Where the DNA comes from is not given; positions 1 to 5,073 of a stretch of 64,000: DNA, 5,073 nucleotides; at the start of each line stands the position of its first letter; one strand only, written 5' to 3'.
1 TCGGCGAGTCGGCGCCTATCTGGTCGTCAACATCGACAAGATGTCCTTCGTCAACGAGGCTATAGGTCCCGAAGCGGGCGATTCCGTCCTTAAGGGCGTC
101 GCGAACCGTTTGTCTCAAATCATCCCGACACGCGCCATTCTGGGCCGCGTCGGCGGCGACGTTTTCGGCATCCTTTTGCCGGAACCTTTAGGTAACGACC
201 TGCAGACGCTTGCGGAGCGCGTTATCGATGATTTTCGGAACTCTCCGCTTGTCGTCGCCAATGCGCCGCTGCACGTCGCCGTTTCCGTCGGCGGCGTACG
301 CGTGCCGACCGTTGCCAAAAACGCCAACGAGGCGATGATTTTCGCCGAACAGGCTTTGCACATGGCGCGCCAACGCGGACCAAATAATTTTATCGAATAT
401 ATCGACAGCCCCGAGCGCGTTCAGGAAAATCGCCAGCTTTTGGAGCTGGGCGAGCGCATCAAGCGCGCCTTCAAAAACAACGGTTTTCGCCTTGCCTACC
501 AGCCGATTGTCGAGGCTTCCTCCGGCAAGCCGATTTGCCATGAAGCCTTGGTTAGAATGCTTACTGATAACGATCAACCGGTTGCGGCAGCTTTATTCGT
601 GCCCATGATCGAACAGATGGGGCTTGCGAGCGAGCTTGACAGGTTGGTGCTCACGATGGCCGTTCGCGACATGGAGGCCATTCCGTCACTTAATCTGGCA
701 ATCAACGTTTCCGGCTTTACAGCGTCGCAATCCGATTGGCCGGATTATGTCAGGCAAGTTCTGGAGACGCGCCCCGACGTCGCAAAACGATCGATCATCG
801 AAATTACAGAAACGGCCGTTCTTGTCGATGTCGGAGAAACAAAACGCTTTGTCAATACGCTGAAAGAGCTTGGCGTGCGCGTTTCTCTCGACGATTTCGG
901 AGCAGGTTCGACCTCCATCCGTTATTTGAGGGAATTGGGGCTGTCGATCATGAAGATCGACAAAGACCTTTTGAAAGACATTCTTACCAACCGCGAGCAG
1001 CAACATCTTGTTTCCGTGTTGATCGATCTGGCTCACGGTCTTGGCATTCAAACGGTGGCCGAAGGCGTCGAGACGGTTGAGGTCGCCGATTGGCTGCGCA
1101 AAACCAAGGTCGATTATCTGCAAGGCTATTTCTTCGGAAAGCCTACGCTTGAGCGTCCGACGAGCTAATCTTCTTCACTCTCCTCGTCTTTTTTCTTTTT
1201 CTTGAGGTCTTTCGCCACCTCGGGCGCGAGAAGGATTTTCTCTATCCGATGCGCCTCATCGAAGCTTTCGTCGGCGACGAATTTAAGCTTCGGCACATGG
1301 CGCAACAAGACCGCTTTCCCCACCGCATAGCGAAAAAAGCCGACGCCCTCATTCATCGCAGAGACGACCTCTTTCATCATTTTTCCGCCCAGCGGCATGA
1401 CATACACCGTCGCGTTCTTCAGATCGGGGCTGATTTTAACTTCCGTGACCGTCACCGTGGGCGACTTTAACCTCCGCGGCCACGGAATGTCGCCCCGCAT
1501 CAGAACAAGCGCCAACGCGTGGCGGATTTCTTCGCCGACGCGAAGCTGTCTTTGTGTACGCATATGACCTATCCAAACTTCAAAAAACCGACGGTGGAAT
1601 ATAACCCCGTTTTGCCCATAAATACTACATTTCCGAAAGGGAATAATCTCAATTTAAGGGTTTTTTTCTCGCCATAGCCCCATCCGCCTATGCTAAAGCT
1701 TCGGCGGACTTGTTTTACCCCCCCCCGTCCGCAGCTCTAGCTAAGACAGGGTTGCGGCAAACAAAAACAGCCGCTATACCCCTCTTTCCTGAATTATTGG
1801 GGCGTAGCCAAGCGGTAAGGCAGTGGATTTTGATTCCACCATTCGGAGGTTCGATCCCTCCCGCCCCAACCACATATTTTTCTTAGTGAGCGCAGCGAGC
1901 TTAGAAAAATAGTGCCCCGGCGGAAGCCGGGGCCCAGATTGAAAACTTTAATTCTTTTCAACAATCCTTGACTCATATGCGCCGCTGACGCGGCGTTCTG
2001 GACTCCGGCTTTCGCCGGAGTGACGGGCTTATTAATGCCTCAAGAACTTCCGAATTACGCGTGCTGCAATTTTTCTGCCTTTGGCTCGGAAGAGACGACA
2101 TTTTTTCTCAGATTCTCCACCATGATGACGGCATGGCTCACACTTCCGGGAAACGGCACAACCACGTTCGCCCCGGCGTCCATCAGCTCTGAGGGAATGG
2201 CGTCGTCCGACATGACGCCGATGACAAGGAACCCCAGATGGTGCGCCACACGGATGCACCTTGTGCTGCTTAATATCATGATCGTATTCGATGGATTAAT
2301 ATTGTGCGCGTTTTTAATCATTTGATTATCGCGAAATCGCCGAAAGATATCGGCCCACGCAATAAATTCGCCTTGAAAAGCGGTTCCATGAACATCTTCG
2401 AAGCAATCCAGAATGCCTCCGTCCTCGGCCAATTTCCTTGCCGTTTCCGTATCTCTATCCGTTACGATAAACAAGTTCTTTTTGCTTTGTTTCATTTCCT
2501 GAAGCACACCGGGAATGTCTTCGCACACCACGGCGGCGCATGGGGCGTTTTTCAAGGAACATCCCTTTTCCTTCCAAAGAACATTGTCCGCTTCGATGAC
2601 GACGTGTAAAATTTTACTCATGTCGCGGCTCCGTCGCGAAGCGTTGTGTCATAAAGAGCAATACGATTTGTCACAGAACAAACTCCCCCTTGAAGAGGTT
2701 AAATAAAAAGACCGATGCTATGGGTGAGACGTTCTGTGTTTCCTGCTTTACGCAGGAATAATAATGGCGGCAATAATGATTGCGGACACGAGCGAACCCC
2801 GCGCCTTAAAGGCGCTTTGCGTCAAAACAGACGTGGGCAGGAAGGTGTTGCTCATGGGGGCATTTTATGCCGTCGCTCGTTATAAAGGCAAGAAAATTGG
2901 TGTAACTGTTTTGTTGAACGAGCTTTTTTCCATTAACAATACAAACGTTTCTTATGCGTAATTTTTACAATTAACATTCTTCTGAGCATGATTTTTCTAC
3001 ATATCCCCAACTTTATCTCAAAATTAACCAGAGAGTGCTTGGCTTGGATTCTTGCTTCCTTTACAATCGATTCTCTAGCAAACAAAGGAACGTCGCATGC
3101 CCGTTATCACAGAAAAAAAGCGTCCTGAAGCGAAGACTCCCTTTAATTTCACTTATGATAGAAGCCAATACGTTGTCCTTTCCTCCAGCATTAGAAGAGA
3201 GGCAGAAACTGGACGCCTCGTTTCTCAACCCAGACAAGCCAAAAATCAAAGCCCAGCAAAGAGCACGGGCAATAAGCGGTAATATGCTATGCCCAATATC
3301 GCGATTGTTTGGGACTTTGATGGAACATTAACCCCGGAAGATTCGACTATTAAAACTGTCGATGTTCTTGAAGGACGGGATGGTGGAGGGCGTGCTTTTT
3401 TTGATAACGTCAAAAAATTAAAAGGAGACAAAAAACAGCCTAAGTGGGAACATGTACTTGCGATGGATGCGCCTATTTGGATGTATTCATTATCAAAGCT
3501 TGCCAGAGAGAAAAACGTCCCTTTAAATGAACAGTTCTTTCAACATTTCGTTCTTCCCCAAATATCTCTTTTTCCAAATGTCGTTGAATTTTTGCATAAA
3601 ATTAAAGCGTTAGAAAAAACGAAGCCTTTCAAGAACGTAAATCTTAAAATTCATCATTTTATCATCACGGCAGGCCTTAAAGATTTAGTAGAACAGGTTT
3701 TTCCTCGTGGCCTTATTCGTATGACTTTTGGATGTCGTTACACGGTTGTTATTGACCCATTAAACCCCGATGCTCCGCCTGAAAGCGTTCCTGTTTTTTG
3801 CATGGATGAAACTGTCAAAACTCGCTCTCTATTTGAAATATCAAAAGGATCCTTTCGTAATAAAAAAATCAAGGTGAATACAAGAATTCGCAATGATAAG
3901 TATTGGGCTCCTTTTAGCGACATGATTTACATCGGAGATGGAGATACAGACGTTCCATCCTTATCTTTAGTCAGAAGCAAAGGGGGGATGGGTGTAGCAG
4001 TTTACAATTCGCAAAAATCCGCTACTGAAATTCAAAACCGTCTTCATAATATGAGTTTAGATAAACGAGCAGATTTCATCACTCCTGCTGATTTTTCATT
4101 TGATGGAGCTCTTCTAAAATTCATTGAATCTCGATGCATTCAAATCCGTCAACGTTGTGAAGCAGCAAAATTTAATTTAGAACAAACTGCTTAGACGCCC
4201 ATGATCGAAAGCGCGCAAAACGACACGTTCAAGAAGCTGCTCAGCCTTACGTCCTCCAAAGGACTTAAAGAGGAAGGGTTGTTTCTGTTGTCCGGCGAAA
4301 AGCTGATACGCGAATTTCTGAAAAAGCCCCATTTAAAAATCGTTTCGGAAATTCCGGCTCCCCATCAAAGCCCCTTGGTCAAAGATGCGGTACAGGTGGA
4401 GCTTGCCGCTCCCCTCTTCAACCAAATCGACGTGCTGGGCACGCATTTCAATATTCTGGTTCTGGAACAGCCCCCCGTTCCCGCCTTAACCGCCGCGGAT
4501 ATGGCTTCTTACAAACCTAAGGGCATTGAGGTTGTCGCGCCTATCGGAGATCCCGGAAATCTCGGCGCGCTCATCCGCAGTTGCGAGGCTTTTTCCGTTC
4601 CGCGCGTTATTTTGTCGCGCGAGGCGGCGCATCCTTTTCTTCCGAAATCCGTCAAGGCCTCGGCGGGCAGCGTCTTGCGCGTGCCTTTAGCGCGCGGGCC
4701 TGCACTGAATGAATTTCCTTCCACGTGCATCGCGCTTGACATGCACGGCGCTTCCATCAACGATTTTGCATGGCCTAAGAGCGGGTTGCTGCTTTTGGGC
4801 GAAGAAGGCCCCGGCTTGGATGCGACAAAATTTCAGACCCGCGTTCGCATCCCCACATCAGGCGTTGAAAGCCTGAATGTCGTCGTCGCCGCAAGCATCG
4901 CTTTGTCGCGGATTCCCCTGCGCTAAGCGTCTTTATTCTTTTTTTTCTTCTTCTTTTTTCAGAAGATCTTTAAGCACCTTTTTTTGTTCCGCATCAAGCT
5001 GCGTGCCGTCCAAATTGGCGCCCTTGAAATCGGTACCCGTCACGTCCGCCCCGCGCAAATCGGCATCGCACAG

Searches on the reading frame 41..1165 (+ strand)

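Call 61: search_protein_families(library=ncbifam, proteins=[window:41-1165:+], max_evalue=1e-8)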
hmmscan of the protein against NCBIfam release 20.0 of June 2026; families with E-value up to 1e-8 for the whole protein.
window:41-1165:+ (375 aa): 21 families
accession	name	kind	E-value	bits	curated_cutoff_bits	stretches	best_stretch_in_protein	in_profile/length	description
NF045675.1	PhdiestaseDibA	equivalog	5.6e-66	223.2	980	1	4-369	248-616/623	phosphodiesterase DibA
NF052458.1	PhdiestGepA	equivalog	1.9e-54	185.1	1200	1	4-368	464-831/840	phosphodiesterase GepA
NF008467.0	PRK11359.1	equivalog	1.7e-50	171.9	857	1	4-368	418-782/800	oxygen-sensing cyclic-di-GMP phosphodiesterase DosP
NF007474.0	PRK10060.1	equivalog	1.6e-48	165.4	782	1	4-369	280-645/663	cyclic di-GMP phosphodiesterase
NF053781.1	cdiGMPphdstlr2612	equivalog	5.6e-47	160.1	1600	1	3-368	885-1255/1268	Tlr1612 family c-di-GMP phosphodiesterase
NF007298.0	PRK09776.1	equivalog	1.1e-44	152.7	1135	1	3-368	728-1096/1111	diguanylate cyclase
NF008807.1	PRK11829.1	equivalog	4.7e-44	150.6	733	1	14-370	296-653/670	biofilm formation regulator HmsP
NF045673.1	c-di-GMPRcptLapD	equivalog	2.5e-40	138.4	1020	1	4-369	280-645/647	cyclic di-GMP receptor LapD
NF008281.1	PRK11059.1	equivalog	1.8e-37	129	663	1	4-369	266-630/633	RNase E specificity factor CsrD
NF007839.0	PRK10551.1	equivalog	3.5e-36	124.9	461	1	137-369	265-501/518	cyclic di-GMP phosphodiesterase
NF052596.1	RR_EAL_PvrR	equivalog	6.4e-25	87.6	580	1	132-367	138-378/398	response regulator cyclic di-GMP phosphodiesterase PvrR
NF052265.1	EAL_dom_RimA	equivalog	1e-24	87.2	430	1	148-371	16-236/248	S6 modification regulatory phosphodiesterase RimA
NF051476.1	CDiGphdiTpdA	equivalog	1.4e-16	60.4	1000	1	148-365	359-567/570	cyclic di-GMP phosphodiesterase TpdA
TIGR00254.1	GGDEF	domain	4.2e-14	52.6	37.4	1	4-116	50-163/168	diguanylate cyclase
NF038266.1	diguan_SiaD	equivalog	5e-14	52.3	290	1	4-115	139-250/252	biofilm regulation diguanylate cyclase SiaD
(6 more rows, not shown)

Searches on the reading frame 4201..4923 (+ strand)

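Call 61: search_protein_families(library=ncbifam, proteins=[window:4201-4923:+], max_evalue=1e-8)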
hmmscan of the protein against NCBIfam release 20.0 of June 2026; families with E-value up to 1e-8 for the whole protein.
window:4201-4923:+ (241 aa): 1 family
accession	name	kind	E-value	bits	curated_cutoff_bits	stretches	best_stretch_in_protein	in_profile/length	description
TIGR00186.1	rRNA_methyl_3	equivalog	6.9e-16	58.4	160.15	1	111-238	97-236/240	23S rRNA (guanosine(2251)-2'-O)-methyltransferase RlmB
